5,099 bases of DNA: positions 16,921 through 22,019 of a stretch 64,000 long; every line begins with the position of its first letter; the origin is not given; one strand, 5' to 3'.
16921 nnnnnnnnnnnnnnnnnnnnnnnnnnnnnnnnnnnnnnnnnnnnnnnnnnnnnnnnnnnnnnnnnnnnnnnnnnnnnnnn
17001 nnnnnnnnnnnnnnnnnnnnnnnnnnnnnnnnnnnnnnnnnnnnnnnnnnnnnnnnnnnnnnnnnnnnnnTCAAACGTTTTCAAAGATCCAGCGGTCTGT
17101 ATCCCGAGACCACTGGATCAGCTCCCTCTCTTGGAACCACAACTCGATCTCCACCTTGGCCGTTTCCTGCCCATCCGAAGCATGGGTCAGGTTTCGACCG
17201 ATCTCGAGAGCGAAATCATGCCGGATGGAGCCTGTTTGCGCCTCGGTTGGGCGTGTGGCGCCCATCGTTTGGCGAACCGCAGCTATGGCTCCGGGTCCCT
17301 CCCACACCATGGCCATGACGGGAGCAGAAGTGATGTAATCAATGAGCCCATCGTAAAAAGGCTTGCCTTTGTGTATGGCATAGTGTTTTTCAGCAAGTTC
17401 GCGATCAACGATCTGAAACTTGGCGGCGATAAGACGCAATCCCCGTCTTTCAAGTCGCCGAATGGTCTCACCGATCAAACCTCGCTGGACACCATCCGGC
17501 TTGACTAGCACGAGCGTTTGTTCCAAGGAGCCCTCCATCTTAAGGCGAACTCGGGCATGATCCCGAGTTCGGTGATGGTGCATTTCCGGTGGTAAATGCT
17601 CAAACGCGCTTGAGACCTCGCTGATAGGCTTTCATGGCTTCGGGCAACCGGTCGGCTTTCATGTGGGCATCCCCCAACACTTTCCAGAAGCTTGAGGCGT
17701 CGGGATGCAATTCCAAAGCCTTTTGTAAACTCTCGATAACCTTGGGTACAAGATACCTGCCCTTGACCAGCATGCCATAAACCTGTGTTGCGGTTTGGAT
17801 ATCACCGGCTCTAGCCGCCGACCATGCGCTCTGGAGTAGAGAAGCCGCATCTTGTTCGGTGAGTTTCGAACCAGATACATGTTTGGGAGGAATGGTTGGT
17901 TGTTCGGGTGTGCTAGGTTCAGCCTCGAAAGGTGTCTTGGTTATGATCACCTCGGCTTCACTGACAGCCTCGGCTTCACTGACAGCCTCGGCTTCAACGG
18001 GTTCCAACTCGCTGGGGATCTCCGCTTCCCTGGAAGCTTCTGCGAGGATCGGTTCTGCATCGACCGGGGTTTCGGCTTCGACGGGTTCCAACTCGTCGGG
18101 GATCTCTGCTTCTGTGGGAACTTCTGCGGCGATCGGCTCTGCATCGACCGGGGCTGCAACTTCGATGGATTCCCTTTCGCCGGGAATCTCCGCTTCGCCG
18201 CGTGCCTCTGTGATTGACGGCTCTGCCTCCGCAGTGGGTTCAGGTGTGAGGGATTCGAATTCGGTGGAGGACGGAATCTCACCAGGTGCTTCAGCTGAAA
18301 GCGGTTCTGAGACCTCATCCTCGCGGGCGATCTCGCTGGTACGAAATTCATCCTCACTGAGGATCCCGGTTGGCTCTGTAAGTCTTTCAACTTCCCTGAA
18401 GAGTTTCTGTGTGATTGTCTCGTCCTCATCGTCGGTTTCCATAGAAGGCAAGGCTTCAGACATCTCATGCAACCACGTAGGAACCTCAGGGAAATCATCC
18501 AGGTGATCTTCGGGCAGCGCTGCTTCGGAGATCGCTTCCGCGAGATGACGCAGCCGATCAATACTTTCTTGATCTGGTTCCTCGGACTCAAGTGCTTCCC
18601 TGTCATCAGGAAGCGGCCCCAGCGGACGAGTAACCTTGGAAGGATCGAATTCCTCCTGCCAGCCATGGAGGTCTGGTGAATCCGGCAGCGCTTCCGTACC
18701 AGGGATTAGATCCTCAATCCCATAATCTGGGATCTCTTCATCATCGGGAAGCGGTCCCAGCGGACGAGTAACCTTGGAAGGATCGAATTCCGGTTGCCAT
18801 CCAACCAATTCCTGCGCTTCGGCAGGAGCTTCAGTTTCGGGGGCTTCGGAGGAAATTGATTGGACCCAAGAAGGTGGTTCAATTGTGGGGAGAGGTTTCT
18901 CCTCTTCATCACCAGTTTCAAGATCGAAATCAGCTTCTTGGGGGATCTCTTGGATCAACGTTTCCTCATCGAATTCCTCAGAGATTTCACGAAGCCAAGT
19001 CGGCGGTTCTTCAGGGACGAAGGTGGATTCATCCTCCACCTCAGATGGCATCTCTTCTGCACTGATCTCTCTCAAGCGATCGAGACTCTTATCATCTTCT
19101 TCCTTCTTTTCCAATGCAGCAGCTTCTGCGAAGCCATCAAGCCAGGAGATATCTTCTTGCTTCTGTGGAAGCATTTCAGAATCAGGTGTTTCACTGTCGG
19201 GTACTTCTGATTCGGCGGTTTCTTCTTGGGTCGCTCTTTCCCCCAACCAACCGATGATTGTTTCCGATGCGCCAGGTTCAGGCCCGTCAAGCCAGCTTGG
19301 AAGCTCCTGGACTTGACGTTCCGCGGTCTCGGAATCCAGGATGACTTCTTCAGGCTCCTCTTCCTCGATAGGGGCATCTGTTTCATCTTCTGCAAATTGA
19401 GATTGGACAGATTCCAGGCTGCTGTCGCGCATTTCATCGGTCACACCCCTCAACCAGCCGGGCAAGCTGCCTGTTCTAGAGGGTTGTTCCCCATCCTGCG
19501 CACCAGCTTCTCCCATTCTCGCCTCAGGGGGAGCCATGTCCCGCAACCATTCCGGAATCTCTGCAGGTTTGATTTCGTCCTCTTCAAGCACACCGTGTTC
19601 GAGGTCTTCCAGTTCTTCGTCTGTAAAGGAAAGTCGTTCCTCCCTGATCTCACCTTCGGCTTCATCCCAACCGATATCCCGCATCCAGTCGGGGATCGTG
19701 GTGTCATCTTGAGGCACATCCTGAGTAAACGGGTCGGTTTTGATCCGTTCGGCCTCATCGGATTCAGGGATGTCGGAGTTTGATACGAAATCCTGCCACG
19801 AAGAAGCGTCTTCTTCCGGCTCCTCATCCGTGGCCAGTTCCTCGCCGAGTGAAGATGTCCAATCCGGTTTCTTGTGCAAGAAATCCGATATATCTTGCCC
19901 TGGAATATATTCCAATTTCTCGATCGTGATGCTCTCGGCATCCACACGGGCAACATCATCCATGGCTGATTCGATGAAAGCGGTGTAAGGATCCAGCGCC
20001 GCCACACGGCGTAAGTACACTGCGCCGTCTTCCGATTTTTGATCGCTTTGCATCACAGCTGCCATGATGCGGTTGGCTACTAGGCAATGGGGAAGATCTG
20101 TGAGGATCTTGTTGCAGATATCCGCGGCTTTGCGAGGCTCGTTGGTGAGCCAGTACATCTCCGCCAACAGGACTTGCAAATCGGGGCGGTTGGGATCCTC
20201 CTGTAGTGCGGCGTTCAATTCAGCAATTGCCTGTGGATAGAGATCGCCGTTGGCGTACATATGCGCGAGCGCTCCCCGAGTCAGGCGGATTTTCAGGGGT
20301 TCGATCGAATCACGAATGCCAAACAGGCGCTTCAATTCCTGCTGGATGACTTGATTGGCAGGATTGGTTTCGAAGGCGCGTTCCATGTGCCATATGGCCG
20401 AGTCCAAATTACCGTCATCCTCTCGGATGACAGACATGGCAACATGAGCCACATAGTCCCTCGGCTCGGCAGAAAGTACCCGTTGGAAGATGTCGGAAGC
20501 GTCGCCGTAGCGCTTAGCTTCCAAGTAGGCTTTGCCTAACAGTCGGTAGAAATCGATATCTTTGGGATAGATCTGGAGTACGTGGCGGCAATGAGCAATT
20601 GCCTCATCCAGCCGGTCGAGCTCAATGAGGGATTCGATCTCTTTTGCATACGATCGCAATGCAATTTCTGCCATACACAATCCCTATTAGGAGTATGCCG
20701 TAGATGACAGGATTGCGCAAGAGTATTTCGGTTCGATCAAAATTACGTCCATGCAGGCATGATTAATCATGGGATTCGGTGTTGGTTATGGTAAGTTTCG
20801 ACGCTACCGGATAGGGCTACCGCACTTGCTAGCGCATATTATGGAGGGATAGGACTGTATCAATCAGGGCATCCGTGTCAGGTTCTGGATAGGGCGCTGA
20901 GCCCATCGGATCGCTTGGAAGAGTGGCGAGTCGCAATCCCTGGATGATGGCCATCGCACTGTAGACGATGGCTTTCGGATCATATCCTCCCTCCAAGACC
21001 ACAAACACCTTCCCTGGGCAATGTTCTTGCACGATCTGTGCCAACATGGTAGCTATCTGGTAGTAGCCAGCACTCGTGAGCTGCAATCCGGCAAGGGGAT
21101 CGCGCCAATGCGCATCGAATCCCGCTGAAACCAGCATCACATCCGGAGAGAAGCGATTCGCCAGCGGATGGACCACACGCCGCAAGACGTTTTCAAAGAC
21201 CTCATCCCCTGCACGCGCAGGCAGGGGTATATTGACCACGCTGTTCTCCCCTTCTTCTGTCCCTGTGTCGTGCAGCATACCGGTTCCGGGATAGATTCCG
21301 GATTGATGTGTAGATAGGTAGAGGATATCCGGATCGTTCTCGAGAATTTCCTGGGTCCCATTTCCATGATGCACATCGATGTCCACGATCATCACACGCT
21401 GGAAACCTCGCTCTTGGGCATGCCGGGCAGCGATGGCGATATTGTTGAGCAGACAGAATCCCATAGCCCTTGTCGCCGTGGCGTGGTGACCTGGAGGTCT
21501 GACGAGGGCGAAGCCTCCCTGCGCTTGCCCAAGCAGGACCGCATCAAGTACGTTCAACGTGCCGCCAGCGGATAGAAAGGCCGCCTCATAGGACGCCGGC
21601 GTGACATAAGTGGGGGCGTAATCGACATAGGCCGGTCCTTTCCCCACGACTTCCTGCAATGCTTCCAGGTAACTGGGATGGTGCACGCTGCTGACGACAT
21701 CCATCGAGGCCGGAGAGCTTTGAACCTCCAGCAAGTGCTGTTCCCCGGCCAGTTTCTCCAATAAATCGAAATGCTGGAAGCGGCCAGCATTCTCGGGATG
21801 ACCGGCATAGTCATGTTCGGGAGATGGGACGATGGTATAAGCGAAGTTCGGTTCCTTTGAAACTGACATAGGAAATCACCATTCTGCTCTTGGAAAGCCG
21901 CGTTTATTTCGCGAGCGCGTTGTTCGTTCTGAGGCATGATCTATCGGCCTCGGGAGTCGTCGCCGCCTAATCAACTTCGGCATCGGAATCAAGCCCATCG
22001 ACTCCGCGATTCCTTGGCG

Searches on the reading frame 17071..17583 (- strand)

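Call 50: search_protein_families(library=pfam, proteins=[window:17071-17583:-], max_evalue=0.0001)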
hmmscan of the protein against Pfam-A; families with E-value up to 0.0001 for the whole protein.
window:17071-17583:- (170 aa): 1 family
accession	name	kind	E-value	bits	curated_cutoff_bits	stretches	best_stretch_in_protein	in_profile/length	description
PF00334.24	NDK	-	1.1e-52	177.9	27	1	21-154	1-134/135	Nucleoside diphosphate kinase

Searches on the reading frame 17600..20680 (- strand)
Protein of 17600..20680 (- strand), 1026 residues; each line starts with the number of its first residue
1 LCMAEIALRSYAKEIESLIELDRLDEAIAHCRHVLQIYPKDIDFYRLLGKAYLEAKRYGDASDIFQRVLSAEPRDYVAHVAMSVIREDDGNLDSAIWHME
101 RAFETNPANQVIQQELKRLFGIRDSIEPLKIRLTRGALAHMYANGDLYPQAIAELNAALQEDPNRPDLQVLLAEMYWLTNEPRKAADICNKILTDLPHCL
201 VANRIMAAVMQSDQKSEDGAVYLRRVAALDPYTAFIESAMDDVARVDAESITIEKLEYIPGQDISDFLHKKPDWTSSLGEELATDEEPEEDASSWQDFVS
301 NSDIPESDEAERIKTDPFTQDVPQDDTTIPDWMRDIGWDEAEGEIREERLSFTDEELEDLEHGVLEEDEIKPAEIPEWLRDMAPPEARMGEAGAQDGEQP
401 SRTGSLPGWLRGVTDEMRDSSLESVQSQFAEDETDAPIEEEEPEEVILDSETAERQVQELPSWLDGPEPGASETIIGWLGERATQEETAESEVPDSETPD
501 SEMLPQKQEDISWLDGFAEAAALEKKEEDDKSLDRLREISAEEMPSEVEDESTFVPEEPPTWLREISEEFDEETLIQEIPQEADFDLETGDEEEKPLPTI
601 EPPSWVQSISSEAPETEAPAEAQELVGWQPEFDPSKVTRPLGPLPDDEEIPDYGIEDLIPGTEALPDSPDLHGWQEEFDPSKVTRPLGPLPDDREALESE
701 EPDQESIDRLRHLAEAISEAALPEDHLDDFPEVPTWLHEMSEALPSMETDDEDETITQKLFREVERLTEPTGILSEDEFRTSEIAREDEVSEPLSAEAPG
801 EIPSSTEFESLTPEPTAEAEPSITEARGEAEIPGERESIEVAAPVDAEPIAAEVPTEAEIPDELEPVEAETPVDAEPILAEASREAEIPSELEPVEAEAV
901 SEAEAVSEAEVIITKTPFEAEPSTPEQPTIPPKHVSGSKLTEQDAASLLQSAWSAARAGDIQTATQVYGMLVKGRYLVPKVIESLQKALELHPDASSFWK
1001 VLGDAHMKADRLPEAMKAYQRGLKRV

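Call 8: search_protein_families(library=pfam, proteins=[window:17600-20680:-], max_evalue=0.001)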
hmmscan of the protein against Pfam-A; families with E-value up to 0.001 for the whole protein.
window:17600-20680:- (1026 aa): 15 families
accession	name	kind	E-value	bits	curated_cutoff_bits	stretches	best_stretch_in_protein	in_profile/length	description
PF14559.12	TPR_19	-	3.7e-23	82.1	25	2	18-75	1-58/68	Tetratricopeptide repeat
PF13428.12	TPR_14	-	1e-17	63.3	23.5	0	44-81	3-40/44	Tetratricopeptide repeat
PF13432.12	TPR_16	-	1.2e-16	61.2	32.7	1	983-1023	18-58/65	Tetratricopeptide repeat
PF07719.23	TPR_2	-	1.7e-16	59.3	27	0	44-75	3-34/34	Tetratricopeptide repeat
PF00515.34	TPR_1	-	4.9e-13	48.7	27.8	0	999-1024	4-29/34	Tetratricopeptide repeat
PF13414.12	TPR_11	-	7.5e-12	45.2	26.8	0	19-54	5-40/42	TPR repeat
PF13431.12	TPR_17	-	4e-09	36.5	24.4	0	31-61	2-32/34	Tetratricopeptide repeat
PF13181.12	TPR_8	-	6.5e-09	35.7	25.7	0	46-74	5-33/34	Tetratricopeptide repeat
PF23914.1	TPR_CcmH_CycH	-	2.6e-08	34.3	42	0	985-1024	39-78/158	Cytochrome c-type biogenesis protein H TPR domain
PF13424.12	TPR_12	-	2.3e-07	31.3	30.1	1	17-70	12-73/77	Tetratricopeptide repeat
PF13371.12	TPR_9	-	8e-07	29.4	35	1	18-85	5-72/73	Tetratricopeptide repeat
PF13174.12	TPR_6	-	2.2e-06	28.4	26.3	0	947-973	2-28/33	Tetratricopeptide repeat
PF03704.23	BTAD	-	2.6e-06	28.3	22.1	0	5-68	59-122/146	Bacterial transcriptional activator domain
PF12895.13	ANAPC3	-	7.8e-06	26.5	27.2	0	147-214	4-69/82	Anaphase-promoting complex, cyclosome, subunit 3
PF24575.1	TPR_Slam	-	4.2e-05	24.3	35.2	0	136-187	51-102/104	Surface lipoprotein assembly modifier, N-terminal TPR repeats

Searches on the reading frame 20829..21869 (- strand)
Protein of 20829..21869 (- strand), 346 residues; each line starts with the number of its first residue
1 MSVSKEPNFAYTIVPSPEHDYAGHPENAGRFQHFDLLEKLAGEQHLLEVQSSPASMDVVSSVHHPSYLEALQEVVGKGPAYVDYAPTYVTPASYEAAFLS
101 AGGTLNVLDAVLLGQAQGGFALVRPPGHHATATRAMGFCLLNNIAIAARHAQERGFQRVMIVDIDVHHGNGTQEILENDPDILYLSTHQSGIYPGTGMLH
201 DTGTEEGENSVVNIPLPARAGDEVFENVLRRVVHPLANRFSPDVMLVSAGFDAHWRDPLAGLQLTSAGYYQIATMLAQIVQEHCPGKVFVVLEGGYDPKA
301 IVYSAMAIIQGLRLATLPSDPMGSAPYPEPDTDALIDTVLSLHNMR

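Call 8: search_protein_families(library=pfam, proteins=[window:20829-21869:-], max_evalue=0.001)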
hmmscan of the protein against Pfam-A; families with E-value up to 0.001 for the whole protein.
window:20829-21869:- (346 aa): 1 family
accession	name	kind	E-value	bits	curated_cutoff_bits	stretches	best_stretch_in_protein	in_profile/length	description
PF00850.24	Hist_deacetyl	-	5.2e-91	305.5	27.9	1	24-311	1-297/298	Histone deacetylase domain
